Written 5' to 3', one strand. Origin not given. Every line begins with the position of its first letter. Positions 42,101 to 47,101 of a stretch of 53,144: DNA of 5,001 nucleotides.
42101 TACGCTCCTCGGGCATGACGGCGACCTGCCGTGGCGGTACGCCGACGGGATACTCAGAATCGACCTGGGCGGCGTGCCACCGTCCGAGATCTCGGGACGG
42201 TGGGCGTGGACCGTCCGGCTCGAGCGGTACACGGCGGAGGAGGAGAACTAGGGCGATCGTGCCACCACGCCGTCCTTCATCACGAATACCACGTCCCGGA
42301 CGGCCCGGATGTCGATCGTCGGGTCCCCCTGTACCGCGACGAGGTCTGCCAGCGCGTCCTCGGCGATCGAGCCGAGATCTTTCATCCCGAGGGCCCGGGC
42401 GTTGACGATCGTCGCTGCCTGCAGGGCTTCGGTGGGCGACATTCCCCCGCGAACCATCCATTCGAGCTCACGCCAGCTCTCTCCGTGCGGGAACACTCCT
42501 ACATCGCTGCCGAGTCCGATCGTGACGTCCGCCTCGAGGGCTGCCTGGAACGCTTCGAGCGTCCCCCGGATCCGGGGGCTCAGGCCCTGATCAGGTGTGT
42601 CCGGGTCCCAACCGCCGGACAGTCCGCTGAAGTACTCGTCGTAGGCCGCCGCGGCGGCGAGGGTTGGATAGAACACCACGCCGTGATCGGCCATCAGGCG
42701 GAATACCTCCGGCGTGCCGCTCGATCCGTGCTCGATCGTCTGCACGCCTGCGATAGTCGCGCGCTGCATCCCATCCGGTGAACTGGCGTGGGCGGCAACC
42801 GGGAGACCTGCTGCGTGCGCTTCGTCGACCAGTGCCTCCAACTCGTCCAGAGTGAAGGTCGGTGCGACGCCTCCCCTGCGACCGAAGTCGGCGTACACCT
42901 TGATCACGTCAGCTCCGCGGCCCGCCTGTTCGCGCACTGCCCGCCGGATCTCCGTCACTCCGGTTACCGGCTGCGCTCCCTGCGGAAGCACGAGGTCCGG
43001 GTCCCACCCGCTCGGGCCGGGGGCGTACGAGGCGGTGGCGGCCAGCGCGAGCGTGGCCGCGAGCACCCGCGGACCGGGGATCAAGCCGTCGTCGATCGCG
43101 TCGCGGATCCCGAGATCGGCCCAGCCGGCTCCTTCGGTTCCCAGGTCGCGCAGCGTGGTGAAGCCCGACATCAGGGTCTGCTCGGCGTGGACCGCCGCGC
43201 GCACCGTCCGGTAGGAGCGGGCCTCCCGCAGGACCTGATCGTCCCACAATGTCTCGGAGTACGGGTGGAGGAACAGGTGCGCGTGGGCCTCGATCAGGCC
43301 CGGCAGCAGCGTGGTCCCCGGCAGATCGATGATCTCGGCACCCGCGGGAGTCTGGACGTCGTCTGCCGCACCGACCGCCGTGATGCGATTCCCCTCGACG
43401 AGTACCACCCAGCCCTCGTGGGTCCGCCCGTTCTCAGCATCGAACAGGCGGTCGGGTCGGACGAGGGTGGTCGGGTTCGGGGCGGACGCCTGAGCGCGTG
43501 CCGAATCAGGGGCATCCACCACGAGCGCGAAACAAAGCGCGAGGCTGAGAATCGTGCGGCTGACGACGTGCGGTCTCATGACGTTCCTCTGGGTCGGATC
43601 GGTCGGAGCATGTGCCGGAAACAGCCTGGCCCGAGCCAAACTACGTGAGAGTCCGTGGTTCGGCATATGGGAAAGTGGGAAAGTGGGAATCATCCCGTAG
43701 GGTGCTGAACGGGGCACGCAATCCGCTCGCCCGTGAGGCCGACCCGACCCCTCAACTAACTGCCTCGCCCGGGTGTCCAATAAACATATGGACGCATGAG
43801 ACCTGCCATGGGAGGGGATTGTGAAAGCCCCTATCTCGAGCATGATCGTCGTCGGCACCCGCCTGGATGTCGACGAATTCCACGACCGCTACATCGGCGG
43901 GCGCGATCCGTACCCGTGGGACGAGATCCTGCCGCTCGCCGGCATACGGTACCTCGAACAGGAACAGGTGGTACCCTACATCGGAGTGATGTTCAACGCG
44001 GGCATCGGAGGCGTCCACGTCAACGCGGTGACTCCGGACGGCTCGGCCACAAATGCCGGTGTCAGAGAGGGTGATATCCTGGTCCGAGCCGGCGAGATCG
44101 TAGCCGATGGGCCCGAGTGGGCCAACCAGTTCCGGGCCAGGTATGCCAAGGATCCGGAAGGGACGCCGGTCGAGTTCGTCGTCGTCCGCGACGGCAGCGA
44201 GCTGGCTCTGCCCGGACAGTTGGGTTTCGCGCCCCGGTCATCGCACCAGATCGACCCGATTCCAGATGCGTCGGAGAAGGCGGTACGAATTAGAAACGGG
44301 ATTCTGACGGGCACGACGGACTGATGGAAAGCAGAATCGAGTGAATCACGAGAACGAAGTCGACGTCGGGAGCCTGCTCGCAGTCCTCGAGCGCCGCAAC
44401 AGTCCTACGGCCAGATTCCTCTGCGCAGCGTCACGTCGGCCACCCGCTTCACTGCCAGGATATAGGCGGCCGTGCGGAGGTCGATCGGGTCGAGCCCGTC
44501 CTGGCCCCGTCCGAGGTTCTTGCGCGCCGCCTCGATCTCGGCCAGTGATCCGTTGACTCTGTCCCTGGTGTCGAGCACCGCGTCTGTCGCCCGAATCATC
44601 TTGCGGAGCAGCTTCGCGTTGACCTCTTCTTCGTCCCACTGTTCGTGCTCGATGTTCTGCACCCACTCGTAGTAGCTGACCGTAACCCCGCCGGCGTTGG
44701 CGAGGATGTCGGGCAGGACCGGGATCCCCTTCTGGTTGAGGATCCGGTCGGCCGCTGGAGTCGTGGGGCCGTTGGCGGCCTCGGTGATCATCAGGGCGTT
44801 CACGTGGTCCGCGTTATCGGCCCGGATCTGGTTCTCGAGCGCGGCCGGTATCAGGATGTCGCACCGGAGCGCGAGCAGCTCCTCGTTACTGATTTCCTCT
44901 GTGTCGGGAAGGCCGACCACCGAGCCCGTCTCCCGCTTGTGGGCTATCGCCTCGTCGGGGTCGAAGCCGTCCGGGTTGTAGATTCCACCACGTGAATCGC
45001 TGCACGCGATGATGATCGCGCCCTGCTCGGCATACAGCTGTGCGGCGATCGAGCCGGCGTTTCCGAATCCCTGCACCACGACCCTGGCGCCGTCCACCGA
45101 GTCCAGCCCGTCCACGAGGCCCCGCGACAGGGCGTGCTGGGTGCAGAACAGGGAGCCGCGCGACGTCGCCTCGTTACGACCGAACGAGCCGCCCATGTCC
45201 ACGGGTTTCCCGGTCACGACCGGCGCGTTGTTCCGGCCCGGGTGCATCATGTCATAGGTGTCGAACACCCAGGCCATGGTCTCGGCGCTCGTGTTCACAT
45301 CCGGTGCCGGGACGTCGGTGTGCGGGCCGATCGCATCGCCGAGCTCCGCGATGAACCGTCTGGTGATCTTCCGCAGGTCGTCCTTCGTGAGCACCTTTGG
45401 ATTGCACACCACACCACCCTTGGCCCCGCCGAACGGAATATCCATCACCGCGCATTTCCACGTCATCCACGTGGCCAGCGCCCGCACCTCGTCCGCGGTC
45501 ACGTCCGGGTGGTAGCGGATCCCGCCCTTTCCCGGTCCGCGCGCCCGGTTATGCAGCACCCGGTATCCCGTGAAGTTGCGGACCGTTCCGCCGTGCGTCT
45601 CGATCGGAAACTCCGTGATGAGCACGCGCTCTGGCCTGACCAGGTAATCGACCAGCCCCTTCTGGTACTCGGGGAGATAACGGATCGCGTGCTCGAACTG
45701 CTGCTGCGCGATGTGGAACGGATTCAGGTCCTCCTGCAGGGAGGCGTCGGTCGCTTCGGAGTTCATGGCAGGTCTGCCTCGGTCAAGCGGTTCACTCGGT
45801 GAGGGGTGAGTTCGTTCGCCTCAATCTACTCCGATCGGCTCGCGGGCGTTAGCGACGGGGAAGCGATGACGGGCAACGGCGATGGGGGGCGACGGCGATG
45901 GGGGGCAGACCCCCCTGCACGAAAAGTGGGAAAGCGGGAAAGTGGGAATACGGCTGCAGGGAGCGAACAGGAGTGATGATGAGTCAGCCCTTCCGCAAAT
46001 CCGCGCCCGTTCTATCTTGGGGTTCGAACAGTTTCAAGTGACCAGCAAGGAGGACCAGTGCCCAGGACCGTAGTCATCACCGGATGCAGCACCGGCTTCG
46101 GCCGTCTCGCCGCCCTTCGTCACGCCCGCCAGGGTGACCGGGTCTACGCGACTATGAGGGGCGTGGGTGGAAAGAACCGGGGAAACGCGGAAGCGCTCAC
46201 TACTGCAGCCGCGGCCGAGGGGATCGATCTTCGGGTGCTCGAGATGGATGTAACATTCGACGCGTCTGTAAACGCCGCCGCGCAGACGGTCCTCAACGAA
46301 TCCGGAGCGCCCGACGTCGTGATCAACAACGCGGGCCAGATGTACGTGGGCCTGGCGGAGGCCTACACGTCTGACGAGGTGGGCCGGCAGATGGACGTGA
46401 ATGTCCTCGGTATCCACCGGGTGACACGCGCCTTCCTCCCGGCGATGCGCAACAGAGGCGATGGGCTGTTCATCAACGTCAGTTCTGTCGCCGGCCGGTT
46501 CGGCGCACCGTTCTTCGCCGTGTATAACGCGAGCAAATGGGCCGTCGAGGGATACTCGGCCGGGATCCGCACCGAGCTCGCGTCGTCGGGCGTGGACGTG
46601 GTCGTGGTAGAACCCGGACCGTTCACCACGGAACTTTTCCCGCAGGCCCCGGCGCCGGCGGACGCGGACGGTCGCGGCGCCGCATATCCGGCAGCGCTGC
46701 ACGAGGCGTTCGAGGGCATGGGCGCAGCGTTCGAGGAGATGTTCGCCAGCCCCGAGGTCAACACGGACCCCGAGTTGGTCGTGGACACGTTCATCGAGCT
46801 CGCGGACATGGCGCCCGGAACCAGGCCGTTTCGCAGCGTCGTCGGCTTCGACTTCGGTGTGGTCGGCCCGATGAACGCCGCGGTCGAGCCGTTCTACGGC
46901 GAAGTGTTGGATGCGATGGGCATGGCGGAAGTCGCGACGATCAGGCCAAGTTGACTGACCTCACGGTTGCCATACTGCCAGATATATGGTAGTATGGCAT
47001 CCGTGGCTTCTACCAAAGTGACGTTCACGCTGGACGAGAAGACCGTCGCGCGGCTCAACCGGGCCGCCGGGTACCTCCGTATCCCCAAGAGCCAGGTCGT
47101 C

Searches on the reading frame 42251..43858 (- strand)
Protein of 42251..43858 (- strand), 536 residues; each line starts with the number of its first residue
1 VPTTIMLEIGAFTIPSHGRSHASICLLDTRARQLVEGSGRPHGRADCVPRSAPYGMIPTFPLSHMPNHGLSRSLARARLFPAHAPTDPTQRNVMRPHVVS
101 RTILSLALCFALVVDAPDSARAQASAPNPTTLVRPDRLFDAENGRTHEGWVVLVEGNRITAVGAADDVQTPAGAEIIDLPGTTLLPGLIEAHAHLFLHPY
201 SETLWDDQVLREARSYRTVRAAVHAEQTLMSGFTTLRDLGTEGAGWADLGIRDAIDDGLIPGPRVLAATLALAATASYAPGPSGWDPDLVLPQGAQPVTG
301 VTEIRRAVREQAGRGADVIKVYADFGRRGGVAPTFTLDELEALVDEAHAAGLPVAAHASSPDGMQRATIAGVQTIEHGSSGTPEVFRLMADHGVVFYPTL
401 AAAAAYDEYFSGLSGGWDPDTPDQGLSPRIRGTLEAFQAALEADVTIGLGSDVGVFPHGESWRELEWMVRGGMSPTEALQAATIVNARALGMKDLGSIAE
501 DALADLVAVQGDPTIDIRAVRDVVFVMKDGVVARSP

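Call 76: search_protein_families(library=pfam, proteins=[window:42251-43858:-], max_evalue=0.0001)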
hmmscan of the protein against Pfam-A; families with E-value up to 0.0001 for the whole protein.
window:42251-43858:- (536 aa): 2 families
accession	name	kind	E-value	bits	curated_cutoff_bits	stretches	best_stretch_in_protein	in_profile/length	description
PF01979.26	Amidohydro_1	-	1.5e-45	156.4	25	1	183-532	1-335/345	Amidohydrolase family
PF07969.17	Amidohydro_3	-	6.7e-17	62.6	29.7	1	332-531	256-469/472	Amidohydrolase family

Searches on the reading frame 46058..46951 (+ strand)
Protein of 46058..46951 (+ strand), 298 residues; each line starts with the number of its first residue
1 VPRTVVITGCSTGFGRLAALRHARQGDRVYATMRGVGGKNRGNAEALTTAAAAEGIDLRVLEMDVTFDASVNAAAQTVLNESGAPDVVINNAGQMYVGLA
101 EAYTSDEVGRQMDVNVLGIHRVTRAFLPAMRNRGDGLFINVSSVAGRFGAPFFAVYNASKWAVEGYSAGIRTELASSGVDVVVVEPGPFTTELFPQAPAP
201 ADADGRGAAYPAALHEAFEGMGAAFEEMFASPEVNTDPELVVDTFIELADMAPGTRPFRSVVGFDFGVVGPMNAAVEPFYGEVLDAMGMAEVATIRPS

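Call 76: search_protein_families(library=pfam, proteins=[window:46058-46951:+], max_evalue=0.0001)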
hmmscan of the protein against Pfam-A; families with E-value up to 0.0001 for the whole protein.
window:46058-46951:+ (298 aa): 3 families
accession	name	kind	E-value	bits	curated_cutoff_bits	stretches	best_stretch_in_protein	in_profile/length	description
PF00106.31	adh_short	-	3.3e-41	141.4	26.6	1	4-195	2-188/195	short chain dehydrogenase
PF13561.12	adh_short_C2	-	8.4e-27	94.7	27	1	12-198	6-185/236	Enoyl-(Acyl carrier protein) reductase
PF08659.16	KR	-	6.3e-12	46.2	22.6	1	4-168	2-161/180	KR domain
